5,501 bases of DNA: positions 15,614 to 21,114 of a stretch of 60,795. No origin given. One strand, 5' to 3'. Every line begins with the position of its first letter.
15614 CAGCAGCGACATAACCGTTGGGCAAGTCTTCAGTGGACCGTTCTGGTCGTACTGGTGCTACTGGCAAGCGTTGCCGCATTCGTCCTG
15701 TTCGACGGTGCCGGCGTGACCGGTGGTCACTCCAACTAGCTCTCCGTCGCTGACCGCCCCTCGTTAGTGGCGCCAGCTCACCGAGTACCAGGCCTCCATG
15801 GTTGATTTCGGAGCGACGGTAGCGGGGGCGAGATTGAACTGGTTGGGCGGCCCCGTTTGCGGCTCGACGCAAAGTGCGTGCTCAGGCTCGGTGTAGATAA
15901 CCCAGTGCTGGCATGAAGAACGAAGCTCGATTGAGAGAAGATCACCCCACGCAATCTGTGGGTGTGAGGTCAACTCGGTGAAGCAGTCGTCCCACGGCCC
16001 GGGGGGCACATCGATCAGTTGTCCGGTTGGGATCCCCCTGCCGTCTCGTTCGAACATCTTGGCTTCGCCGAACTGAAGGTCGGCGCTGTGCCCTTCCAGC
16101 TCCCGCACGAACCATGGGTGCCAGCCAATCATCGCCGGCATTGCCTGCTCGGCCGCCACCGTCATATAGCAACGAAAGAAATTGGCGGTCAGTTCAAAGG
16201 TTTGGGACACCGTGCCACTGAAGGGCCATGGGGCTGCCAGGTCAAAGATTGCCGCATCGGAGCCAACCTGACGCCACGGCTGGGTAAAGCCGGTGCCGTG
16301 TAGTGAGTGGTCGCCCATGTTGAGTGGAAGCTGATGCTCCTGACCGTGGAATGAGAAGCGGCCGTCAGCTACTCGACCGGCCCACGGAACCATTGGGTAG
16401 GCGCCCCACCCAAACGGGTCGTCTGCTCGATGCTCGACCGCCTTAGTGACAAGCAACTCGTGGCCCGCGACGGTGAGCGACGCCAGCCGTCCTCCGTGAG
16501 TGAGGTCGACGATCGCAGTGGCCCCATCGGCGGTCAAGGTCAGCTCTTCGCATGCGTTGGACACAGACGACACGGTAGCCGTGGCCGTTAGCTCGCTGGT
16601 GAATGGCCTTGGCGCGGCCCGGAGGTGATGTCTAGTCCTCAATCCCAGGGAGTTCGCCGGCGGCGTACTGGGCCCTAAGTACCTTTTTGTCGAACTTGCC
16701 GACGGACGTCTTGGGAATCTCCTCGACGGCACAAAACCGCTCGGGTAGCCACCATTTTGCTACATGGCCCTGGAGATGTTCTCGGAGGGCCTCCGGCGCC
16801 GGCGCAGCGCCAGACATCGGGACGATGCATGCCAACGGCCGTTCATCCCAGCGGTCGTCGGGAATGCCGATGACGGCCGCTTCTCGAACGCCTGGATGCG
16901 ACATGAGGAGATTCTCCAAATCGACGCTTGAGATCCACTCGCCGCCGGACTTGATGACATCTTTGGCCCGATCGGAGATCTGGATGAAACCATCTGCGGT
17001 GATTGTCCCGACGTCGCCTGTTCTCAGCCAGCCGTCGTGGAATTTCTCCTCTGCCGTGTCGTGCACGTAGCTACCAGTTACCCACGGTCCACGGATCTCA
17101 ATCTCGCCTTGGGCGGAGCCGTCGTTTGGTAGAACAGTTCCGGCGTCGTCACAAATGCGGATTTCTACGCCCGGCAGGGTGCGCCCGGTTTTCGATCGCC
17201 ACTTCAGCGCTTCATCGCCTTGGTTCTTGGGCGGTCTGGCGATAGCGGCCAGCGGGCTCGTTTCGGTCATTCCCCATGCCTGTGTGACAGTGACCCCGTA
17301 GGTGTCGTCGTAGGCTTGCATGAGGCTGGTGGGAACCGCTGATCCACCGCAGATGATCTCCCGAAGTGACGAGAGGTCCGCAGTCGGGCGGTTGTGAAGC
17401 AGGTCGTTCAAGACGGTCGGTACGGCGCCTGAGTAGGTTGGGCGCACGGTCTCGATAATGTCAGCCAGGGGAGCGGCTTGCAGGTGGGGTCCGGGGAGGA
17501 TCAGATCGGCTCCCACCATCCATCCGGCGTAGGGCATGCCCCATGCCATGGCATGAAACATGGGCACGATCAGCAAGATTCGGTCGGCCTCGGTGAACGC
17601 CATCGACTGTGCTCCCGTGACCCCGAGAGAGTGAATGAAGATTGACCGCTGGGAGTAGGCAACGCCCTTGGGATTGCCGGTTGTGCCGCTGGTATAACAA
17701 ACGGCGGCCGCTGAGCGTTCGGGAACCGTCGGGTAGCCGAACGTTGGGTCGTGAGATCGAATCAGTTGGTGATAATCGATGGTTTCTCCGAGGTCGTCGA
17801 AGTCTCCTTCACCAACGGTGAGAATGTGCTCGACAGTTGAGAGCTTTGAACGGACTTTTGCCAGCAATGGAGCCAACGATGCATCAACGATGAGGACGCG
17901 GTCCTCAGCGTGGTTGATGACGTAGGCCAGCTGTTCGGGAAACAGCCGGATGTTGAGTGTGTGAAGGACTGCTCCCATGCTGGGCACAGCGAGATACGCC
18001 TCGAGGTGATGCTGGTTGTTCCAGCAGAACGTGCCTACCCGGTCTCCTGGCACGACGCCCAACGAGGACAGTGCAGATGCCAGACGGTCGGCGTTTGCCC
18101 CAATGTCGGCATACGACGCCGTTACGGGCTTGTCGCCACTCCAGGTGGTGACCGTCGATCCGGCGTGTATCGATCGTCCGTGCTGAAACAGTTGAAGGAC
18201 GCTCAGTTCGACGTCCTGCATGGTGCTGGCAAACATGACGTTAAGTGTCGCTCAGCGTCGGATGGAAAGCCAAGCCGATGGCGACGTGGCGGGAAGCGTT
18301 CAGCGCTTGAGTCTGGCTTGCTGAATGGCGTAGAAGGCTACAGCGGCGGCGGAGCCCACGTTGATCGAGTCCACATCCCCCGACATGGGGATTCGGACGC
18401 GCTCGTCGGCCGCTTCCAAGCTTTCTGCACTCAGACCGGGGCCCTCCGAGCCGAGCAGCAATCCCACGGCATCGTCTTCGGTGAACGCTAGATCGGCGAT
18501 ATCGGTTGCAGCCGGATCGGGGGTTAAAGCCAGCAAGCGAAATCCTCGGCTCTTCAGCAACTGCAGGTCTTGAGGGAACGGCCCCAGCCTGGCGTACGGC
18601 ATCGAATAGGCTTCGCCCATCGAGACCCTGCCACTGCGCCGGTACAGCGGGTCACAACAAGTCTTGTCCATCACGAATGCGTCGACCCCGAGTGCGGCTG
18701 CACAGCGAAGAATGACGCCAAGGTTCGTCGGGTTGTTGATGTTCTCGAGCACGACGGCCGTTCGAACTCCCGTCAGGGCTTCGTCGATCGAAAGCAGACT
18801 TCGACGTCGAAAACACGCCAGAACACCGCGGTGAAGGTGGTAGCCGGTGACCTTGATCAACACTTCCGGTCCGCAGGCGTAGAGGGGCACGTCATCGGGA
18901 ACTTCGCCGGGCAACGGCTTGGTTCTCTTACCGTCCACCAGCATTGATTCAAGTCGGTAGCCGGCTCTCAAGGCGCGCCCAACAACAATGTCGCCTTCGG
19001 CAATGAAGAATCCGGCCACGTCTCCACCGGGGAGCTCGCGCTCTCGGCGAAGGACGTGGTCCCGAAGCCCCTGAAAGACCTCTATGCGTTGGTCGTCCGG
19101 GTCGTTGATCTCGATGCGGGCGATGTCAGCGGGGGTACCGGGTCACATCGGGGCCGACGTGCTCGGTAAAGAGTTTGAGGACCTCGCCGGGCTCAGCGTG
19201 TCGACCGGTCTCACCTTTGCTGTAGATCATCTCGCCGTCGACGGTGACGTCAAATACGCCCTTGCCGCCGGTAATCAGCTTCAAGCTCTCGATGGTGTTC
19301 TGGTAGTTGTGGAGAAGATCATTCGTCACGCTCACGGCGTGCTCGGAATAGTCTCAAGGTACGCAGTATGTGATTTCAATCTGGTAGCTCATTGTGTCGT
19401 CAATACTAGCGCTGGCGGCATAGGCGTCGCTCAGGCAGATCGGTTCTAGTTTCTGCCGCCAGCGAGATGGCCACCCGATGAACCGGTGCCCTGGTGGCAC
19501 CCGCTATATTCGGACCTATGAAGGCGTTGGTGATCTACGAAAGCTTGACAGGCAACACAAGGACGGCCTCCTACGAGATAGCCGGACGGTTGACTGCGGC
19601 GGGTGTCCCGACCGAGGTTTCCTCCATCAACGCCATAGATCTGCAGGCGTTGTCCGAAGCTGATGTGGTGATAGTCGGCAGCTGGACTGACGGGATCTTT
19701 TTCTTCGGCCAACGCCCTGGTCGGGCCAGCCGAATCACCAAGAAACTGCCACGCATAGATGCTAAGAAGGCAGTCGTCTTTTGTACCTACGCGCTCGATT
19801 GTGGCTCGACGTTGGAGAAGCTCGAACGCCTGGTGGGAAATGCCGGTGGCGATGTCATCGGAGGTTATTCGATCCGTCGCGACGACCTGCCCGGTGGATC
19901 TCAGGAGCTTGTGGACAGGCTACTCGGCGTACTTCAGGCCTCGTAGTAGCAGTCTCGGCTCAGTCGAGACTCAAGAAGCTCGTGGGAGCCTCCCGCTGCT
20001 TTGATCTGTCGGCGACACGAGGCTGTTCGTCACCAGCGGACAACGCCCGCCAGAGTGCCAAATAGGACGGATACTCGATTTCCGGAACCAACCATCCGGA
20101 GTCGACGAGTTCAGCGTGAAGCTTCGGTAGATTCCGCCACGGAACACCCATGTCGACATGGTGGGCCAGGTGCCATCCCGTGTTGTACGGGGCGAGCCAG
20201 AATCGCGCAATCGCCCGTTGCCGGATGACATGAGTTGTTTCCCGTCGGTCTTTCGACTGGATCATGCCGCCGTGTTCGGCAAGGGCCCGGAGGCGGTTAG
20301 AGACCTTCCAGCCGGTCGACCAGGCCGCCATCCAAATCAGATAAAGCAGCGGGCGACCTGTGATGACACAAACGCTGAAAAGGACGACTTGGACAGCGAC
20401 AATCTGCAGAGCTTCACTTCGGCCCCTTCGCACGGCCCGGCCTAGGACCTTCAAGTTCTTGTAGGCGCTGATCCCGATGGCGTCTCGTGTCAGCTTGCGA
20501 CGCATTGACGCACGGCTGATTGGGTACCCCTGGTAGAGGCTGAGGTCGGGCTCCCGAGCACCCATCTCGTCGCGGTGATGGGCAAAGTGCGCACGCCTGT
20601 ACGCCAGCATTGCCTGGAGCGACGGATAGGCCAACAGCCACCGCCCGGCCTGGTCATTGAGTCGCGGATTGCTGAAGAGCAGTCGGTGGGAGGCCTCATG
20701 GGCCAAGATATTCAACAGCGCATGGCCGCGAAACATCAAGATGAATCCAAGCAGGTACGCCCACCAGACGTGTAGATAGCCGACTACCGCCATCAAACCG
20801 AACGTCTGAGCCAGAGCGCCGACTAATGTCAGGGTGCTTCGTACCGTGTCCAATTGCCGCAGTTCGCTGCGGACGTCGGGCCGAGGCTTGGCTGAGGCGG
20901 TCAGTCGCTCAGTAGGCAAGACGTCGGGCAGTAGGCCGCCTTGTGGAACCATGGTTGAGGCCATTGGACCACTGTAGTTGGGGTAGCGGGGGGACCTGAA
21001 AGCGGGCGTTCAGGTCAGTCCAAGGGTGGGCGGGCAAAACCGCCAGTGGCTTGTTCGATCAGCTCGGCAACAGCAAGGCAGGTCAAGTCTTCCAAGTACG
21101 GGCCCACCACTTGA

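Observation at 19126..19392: Partly unreported SelW-like (Rdx family) selenoprotein gene: in-frame UGA at the CxxU redox position, followed by a hairpin at SECIS distance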

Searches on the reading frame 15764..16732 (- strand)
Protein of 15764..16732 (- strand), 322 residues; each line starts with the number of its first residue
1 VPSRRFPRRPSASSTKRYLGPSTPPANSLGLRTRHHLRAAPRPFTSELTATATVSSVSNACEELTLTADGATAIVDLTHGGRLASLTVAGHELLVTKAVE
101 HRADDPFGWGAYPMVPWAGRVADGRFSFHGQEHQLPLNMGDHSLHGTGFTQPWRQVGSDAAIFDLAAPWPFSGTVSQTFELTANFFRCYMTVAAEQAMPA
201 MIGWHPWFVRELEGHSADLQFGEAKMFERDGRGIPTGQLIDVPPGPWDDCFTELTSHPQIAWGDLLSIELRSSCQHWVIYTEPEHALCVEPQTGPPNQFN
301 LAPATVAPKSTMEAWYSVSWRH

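Call 33: search_protein_families(library=pfam, proteins=[window:15764-16732:-], max_evalue=0.00001)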
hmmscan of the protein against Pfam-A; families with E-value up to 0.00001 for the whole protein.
window:15764-16732:- (322 aa): 1 family
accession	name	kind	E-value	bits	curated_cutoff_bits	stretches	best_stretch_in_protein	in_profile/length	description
PF01263.26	Aldose_epim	-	5.1e-26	92.2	27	1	64-259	3-227/299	Aldose 1-epimerase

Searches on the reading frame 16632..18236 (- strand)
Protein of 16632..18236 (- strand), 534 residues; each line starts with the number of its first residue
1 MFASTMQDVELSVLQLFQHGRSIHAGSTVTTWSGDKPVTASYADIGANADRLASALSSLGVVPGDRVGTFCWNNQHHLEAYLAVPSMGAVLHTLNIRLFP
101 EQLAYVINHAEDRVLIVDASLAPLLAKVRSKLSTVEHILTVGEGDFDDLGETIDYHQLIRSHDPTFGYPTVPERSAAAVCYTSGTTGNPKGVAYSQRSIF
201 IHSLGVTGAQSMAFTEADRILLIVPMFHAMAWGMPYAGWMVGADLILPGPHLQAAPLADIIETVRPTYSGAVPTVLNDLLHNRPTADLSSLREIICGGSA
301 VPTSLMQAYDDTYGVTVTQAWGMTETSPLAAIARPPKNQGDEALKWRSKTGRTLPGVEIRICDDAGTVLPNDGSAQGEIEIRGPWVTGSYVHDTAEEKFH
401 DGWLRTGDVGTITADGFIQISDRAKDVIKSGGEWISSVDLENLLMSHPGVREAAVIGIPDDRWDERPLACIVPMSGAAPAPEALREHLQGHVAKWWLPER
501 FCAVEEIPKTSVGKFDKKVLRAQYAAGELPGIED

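Call 12: search_protein_families(library=ncbifam, proteins=[window:16632-18236:-], max_evalue=0.00001)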
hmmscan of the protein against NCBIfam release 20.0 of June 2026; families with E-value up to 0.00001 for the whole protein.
window:16632-18236:- (534 aa): 103 families (the best 25 are shown)
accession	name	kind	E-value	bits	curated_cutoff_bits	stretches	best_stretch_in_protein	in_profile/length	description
NF004837.0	PRK06187.1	subfamily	1.3e-192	640.8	476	1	5-528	2-526/531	long-chain-fatty-acid--CoA ligase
NF005426.0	PRK07008.1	equivalog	2e-160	535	822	1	4-531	7-542/545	3-(methylthio)propionyl-CoA ligase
NF004674.0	PRK06018.1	subfamily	1.3e-159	532.5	766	1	5-530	4-540/544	long-chain-fatty-acid--CoA ligase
NF004143.0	PRK05620.1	equivalog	4.1e-156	520.7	852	1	3-529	2-560/576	long-chain fatty-acid--CoA ligase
NF006020.0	PRK08162.1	subfamily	3.4e-91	306.2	677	1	38-524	43-538/545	acyl-CoA synthetase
NF006182.0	PRK08316.1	subfamily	3.2e-85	286.6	663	1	38-526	35-519/523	fatty acyl-CoA synthetase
NF004114.0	PRK05605.1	equivalog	3.1e-74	250.3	766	2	152-523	195-568/575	long-chain-fatty-acid--CoA ligase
NF009233.0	PRK12583.1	subfamily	4.9e-73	246.4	832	2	176-523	203-549/558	fatty acid CoA ligase family protein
NF004797.0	PRK06145.1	equivalog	4.4e-71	239.7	850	1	40-526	28-497/499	acyl-CoA synthetase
TIGR01923.1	menE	equivalog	2e-70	237.9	330.15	1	41-518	1-440/442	o-succinylbenzoate--CoA ligase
NF005702.0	PRK07514.1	subfamily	4.7e-70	236.4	558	1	34-525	24-501/506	malonyl-CoA synthase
NF002966.0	PRK03640.1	equivalog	3.6e-69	233.6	556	1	39-523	27-479/483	o-succinylbenzoate--CoA ligase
NF005801.1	PRK07656.1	equivalog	4.2e-69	233.5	657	1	38-521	25-500/500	FadD3 family acyl-CoA ligase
NF005307.0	PRK06839.1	equivalog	4.6e-69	233.4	748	1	41-522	29-491/496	o-succinylbenzoate--CoA ligase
NF005676.0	PRK07470.1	equivalog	1.2e-68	232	774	1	39-525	45-530/544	acyl-CoA synthetase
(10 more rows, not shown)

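Call 26: find_encoding_contigs(protein=window:16632-18236:-, flank=10000, max_places=4)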
Protein window:16632-18236:- (534 aa): 1 contig read that carries it; 1 place shown.
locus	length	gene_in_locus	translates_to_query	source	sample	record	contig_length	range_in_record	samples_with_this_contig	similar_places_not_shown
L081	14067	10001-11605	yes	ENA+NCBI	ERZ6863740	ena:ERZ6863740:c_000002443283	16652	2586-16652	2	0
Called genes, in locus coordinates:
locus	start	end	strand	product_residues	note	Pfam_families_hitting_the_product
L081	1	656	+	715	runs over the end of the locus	PF03030:H_PPase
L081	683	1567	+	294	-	-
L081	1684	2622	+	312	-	PF04228:Zn_peptidase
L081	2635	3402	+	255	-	PF03476:MOSC_N, PF03473:MOSC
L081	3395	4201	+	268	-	PF01149:Fapy_DNA_glyco (weak), PF06831:H2TH, PF06827:zf-FPG_IleRS (weak)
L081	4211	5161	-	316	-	PF04227:Indigoidine_A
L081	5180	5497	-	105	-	-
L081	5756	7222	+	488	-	PF01425:Amidase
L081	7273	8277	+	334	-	PF00487:FA_desaturase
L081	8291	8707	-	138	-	PF12641:Flavodoxin_3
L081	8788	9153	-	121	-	-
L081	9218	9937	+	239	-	PF00588:SpoU_methylase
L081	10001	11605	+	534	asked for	PF00501:AMP-binding, PF13193:AMP-binding_C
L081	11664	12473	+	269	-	PF01263:Aldose_epim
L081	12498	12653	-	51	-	-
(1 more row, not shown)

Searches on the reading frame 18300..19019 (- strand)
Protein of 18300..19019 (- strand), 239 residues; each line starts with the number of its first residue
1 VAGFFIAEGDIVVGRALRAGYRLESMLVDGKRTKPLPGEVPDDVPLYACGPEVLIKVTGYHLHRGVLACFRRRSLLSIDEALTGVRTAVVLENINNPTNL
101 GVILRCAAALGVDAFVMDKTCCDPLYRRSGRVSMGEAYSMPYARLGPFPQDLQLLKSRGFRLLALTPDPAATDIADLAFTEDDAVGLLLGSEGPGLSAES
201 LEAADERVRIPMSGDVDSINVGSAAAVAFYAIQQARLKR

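Call 12: search_protein_families(library=ncbifam, proteins=[window:18300-19019:-], max_evalue=0.00001)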
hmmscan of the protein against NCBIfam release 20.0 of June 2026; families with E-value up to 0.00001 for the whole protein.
window:18300-19019:- (239 aa): 9 families
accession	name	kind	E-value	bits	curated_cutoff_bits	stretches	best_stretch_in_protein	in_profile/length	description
TIGR00186.1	rRNA_methyl_3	equivalog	8.2e-29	100.7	160.15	1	61-234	62-238/240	23S rRNA (guanosine(2251)-2'-O)-methyltransferase RlmB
NF008386.0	PRK11181.1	equivalog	1.2e-16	60.7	366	1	88-236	97-242/244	23S rRNA (guanosine(2251)-2'-O)-methyltransferase RlmB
NF008295.0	PRK11081.1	equivalog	8.3e-16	58.2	227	1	88-236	21-165/230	tRNA (guanosine(18)-2'-O)-methyltransferase TrmH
NF008117.0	PRK10864.1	equivalog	1e-12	47.9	267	1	53-227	160-333/344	tRNA/rRNA methyltransferase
NF000477.1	NshR_TsnR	equivalog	5.3e-12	45.7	425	1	88-233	118-261/266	NshR/TsnR family 23S rRNA methyltransferase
TIGR00050.1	rRNA_methyl_1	subfamily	1.4e-11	44.7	167.15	1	172-237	93-158/233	TrmJ/YjtD family RNA methyltransferase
TIGR00185.1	tRNA_yibK_trmL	equivalog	2.9e-08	33.7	190.6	1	89-233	4-145/154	tRNA (uridine(34)/cytosine(34)/5-carboxymethylaminomethyluridine(34)-2'-O)-methyltransferase TrmL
NF000035.1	nosihep_NshR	exception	5.3e-08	32.7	500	1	87-230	117-258/274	NshR family nosiheptide/thiostrepton resistance 23S rRNA methyltransferase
NF007683.0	PRK10358.1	equivalog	3e-06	27.3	282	1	90-231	5-143/157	tRNA (uridine(34)/cytosine(34)/5-carboxymethylaminomethyluridine(34)-2'-O)-methyltransferase TrmL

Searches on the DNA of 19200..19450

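Call 52: search_rna_families(source=window, start=19200, end=19450, threshold=evalue, max_evalue=10)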
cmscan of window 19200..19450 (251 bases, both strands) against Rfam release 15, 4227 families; matches with E-value up to 10: 0.
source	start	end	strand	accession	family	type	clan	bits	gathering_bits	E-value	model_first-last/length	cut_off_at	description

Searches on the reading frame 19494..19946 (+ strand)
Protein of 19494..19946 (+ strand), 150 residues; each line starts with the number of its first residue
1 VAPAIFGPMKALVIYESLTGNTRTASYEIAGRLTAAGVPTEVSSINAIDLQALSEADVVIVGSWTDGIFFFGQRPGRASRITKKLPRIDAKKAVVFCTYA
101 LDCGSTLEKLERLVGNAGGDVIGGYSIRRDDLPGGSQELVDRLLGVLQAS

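Call 12: search_protein_families(library=ncbifam, proteins=[window:19494-19946:+], max_evalue=0.00001)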
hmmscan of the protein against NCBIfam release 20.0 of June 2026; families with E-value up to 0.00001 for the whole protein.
window:19494-19946:+ (150 aa): 5 families
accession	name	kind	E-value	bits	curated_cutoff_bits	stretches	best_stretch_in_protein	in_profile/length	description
TIGR01753.1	flav_short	equivalog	1.5e-09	38.5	123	1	12-127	2-118/140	flavodoxin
NF005216.0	PRK06703.1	subfamily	2.3e-07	31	127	1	9-96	2-88/151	flavodoxin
NF045594.1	flavodox_BilS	equivalog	1.6e-06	28.1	155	1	13-98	3-76/160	flavodoxin family protein BilS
NF006747.0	PRK09271.1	equivalog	4.3e-06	26.5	104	1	9-67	1-63/160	flavodoxin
NF005587.0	PRK07308.1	equivalog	6.9e-06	26.3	138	1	11-67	4-60/147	flavodoxin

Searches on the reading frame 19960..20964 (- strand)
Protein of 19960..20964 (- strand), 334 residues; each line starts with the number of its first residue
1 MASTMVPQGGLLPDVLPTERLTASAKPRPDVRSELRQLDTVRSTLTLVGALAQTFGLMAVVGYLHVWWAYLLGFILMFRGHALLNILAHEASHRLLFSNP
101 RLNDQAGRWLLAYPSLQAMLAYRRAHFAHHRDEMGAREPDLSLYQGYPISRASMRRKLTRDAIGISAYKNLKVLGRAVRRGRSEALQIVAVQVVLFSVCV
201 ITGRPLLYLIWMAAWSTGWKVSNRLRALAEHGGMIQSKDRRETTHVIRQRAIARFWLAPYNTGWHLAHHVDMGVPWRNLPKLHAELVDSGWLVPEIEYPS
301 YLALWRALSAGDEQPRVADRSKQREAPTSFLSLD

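Call 12: search_protein_families(library=ncbifam, proteins=[window:19960-20964:-], max_evalue=0.00001)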
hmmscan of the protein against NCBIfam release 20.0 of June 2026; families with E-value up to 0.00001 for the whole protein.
window:19960-20964:- (334 aa): 2 families
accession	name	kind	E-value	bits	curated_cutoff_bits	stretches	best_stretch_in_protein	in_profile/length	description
NF041365.1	GntB_guanitoxin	equivalog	1e-24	87.5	380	1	33-288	11-280/308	guanitoxin biosynthesis L-arginine gamma (S) hydroxylase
NF045690.1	BCarotKetCrtW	equivalog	5.2e-06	25.9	350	0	82-141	69-129/257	beta-carotene ketolase CrtW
